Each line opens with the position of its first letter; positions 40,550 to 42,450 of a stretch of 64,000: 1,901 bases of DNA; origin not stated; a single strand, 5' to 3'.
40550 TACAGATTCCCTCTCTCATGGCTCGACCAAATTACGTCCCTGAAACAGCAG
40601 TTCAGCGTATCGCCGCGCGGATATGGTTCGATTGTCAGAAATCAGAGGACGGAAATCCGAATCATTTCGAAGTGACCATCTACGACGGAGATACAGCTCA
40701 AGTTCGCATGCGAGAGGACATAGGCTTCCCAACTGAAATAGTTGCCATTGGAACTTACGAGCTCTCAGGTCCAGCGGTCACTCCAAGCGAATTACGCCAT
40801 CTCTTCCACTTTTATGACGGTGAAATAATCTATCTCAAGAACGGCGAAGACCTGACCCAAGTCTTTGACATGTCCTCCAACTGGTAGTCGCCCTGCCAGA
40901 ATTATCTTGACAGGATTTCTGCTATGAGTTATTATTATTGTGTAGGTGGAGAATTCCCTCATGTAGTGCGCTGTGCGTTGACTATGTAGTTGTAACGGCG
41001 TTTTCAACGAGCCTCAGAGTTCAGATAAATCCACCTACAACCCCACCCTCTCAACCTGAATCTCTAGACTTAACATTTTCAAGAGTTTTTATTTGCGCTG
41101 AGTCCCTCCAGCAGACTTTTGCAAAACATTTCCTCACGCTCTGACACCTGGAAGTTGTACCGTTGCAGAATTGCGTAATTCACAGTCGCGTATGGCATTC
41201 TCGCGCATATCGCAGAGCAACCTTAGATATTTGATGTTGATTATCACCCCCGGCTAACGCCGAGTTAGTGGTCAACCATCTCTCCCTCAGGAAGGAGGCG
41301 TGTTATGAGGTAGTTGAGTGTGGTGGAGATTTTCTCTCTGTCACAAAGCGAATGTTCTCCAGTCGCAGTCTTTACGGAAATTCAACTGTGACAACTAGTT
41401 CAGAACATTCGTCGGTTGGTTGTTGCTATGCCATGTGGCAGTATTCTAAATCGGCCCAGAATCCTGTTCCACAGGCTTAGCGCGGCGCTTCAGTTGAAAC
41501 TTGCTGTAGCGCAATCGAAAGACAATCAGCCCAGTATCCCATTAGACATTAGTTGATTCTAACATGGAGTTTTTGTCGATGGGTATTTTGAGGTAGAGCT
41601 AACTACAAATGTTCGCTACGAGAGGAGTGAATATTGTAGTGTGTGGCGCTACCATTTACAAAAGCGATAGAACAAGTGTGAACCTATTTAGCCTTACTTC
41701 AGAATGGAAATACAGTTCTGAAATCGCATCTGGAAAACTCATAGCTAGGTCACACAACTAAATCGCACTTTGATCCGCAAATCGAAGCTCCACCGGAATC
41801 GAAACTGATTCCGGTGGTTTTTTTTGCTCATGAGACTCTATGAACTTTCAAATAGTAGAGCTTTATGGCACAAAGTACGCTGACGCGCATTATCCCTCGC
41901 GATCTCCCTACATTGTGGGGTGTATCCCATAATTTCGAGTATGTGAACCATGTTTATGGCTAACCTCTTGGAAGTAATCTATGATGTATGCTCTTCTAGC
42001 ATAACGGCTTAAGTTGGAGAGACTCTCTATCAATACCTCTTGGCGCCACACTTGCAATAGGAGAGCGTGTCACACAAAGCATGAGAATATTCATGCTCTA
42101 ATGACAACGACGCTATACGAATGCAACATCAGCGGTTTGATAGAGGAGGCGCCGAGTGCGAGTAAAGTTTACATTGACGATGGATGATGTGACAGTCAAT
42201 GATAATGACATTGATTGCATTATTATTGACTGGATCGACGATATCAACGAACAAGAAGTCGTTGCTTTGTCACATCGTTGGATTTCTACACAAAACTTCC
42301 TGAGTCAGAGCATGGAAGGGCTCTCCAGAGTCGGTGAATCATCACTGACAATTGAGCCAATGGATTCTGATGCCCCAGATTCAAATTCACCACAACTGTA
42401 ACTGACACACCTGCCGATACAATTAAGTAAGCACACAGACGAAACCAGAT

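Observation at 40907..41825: Promoter-to-terminator ORF-free unit of ~0.9 kb: candidate large structured ncRNA of unrecognised class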

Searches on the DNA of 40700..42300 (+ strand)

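Call 5: search_rna_families(source=window, start=40700, end=42300, threshold=evalue, max_evalue=10)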
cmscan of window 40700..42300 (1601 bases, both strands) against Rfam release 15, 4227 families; matches with E-value up to 10: 4.
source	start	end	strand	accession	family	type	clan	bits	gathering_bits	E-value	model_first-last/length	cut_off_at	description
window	41763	41825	+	RF02399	NsiR1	Gene; sRNA;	-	22.1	39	0.15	1-60/60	no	Nitrogen stress-induced RNA 1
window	42206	42272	+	RF01641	ceN53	Gene; snRNA; snoRNA; CD-box;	-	18.4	50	1.7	1-74/74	no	Caenorhabditis snoRNA ceN53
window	41779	41822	+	RF04346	Plastid-ccsA-ndhD-1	Cis-reg;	CL00154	16.3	48.5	6.5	1-57/57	no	Plastid-ccsA-ndhD-1 3UTR RNA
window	41789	41818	+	RF00656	mir-205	Gene; miRNA;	-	13.8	55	8.4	17-58/75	no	mir-205 microRNA precursor family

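Call 46: build_rna_model(alignment_id=A4)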
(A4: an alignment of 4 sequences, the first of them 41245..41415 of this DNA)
Model R1 built from alignment A4 (4 sequences, 172 columns); structure: RNAalifold consensus.
model positions 169; base pairs 47; branch points 3; effective number of sequences 1.21; information 0.591 bits per position. Calibrated on 0.2 Mb of random sequence (short: E-values are rough).
structure used (alignment columns):
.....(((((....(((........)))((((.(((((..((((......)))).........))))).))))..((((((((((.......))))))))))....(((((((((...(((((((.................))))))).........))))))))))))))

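Call 49: search_with_rna_model(model_id=R1, sources=[window, L001, L002, L003, L004, L005, L006, L007, L008, L009, L010, L011, L012, L013, L014, L015, L016, L017, L018, L019, L020, L021, L022, L023, L024, L025, L026, L027, L028, L029, L030, L031, L032, L033, L034, L035, L036, L037, L038, L039, L040, L041, L042, L043, L044, L045, L046, L047, L048, L049, L050, L051, L052, L053, L054, L055, L056, L057, L058, L059, L060, L061, L062, L063, L064, L065, L081, L082, L083, L084, L085, L086, L087, L088, L089, L090, L091, L092, L093, L094, L095, L096, L097, L098, L099, L100, L101, L102, L103, L104, L105, L106, L107, L108, L109, L110, L111, L112, L113, L115], max_evalue=10)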
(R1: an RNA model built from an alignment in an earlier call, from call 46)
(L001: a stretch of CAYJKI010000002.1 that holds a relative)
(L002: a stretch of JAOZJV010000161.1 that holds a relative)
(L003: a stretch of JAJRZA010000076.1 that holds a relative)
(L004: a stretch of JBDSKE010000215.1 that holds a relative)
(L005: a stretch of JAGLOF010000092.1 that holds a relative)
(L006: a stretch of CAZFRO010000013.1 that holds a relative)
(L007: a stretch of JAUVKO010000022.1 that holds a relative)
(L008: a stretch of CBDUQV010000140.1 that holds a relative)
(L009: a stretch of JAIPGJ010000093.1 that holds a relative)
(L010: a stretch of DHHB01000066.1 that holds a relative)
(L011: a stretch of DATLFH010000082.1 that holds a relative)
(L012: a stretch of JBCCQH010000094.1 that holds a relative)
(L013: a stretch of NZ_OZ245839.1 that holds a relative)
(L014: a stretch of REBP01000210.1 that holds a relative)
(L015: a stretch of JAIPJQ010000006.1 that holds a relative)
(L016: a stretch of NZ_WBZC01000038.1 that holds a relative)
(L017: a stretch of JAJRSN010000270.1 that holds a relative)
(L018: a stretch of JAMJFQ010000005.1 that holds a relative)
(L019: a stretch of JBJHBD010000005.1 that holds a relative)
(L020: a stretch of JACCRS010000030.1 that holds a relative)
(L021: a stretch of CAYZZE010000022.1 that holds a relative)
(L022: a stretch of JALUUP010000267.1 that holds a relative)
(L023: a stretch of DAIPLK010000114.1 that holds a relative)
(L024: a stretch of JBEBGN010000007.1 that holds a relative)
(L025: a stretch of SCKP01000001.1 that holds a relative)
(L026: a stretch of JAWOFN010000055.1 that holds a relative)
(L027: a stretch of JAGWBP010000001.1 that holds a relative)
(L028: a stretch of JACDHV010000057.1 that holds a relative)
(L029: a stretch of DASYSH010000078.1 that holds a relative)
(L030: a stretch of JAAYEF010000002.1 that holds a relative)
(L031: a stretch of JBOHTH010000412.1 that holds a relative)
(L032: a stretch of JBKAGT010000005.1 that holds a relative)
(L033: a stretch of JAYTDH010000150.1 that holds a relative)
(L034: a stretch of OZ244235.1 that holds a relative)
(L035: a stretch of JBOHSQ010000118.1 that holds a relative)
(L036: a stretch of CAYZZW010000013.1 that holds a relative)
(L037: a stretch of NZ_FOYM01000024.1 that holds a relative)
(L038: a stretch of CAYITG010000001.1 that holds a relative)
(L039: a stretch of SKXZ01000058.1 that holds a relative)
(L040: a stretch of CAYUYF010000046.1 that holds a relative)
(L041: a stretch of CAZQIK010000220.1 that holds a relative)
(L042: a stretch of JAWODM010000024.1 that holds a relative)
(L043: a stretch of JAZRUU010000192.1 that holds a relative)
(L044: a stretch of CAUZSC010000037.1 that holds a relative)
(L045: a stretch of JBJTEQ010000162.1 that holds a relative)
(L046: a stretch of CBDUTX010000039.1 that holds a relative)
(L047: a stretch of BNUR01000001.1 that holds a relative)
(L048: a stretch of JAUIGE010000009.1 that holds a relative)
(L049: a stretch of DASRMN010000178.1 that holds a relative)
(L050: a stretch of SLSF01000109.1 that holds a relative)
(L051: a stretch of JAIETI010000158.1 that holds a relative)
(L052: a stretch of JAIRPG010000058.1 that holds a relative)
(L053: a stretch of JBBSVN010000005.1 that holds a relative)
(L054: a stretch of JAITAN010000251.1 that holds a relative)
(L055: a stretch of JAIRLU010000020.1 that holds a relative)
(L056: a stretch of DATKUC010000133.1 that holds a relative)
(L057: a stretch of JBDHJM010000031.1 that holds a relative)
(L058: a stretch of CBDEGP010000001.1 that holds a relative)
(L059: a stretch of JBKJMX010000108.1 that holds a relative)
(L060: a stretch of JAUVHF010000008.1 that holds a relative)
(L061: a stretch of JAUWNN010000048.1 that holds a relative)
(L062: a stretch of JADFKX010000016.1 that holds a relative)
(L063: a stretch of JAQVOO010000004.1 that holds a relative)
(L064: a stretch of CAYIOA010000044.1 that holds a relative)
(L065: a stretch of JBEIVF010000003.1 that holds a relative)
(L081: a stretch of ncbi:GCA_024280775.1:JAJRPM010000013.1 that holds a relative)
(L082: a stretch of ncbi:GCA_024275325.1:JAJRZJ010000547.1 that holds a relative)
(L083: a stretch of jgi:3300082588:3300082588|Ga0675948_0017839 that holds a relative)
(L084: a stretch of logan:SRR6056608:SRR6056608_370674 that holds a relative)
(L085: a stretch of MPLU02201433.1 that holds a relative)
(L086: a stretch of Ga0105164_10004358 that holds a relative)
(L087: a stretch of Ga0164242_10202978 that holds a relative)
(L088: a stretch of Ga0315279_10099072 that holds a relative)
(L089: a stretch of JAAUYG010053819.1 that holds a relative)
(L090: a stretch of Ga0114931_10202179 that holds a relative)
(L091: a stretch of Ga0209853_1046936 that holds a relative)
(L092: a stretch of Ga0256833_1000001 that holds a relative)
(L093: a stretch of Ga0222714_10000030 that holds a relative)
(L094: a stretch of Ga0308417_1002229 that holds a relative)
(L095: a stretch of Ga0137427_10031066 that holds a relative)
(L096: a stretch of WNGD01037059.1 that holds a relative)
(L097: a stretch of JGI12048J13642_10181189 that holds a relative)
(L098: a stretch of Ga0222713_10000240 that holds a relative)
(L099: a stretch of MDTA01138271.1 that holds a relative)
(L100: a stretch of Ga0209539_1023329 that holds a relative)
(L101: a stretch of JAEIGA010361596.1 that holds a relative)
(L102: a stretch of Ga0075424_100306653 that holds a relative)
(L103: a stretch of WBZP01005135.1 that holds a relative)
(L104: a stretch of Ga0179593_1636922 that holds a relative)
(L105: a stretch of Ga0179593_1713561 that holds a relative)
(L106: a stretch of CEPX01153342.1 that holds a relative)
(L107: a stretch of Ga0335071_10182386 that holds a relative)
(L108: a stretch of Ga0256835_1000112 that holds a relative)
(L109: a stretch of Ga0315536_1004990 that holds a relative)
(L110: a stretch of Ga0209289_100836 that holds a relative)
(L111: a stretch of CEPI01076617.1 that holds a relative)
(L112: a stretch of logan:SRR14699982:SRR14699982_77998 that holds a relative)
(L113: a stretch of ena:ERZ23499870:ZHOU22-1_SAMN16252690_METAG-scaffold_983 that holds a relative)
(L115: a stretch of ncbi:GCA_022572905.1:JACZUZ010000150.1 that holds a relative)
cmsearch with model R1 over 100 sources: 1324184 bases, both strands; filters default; matches with E-value up to 10: 26.
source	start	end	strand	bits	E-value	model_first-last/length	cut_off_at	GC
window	41245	41415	+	188.6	1.9e-50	1-169/169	no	0.5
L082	5350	5517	+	186.7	6.8e-50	1-169/169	no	0.53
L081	12832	12998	+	164.6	1.2e-43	1-169/169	no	0.49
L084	3647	3813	+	162.2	5.5e-43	1-169/169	no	0.54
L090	1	150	-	135.1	2.5e-35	1-152/169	3'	0.53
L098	1947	2047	-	25.5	0.00024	1-169/169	no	0.35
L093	1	100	-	20.3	0.0076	1-118/169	3'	0.35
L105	2192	2217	-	19.3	0.014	38-63/169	no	0.58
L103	1006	1035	+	18.3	0.028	36-65/169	no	0.6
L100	1310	1344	-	17.2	0.056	34-68/169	no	0.49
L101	1379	1402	-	15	0.23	37-64/169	no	0.54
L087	166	195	-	13.2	0.78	37-64/169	no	0.57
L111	9430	9454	+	13.1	0.79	37-64/169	no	0.56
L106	668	785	-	12.8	0.96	1-169/169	no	0.65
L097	1379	1409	+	12.8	0.97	36-65/169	no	0.58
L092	521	546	+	12.7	1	38-63/169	no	0.58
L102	1523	1548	-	12.7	1.1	36-65/169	no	0.65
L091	944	959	-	12.6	1.1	41-56/169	no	0.69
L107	1092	1116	-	12.2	1.4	39-62/169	no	0.52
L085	4377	4392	-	11.9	1.8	41-56/169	no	0.62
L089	2601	2630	+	11.4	2.4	35-66/169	no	0.57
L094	112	127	+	10.9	3.3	41-56/169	no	0.69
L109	4853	4867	-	10.6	4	41-55/169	no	0.6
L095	1410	1423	-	10.6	4.2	41-54/169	no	0.64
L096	3785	3798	+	10.6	4.2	41-54/169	no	0.64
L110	3559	3572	+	10.6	4.2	41-54/169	no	0.64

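Call 50: search_with_rna_model(model_id=R1, sources=[L098, L093], max_evalue=1, show_alignments=2)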
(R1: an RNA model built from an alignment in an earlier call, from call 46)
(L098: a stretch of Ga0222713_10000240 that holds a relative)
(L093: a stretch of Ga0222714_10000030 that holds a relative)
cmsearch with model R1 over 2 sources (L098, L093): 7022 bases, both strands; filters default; matches with E-value up to 1: 2.
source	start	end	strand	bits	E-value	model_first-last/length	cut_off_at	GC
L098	1947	2047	-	25.5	1.3e-06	1-169/169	no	0.35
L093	1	100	-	20.3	4e-05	1-118/169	3'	0.35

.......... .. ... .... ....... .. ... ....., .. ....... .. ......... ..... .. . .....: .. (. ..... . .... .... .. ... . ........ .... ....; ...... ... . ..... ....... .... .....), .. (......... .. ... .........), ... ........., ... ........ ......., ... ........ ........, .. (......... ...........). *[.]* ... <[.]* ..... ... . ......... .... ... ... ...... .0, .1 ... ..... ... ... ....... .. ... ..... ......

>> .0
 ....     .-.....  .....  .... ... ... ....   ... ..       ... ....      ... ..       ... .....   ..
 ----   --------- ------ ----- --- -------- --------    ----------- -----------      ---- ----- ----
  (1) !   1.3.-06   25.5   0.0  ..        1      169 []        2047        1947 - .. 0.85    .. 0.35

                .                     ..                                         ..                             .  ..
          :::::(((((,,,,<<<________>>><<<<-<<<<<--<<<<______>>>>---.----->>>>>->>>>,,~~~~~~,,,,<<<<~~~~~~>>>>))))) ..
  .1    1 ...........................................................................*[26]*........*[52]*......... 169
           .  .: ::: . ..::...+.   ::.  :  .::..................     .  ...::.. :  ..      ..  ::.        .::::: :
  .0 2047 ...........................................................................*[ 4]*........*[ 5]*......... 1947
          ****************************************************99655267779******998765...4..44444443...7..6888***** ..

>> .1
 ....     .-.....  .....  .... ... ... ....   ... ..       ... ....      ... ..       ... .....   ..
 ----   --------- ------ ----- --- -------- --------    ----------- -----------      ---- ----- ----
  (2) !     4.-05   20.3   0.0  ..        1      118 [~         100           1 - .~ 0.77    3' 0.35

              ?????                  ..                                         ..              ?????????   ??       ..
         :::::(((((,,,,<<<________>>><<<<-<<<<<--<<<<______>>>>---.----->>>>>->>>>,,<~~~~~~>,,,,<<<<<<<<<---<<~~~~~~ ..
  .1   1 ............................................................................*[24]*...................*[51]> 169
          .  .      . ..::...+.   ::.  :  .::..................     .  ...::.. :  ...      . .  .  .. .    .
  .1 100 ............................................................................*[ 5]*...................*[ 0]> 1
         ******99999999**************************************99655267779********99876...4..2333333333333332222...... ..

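Call 57: search_with_rna_model(model_id=R1, source=L116, max_evalue=10, show_alignments=1)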
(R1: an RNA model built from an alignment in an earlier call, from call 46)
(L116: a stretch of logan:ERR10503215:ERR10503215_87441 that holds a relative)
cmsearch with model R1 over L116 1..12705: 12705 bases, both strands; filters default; matches with E-value up to 10: 0.
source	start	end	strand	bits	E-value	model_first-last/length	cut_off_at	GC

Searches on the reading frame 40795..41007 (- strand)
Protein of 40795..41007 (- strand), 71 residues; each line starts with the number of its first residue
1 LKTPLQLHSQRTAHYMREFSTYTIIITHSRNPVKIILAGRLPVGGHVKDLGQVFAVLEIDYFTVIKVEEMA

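Call 84: search_protein_families(library=pfam, proteins=[window:40795-41007:-], max_evalue=1)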
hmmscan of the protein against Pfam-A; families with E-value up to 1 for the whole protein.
seq(71 aa): 0 families
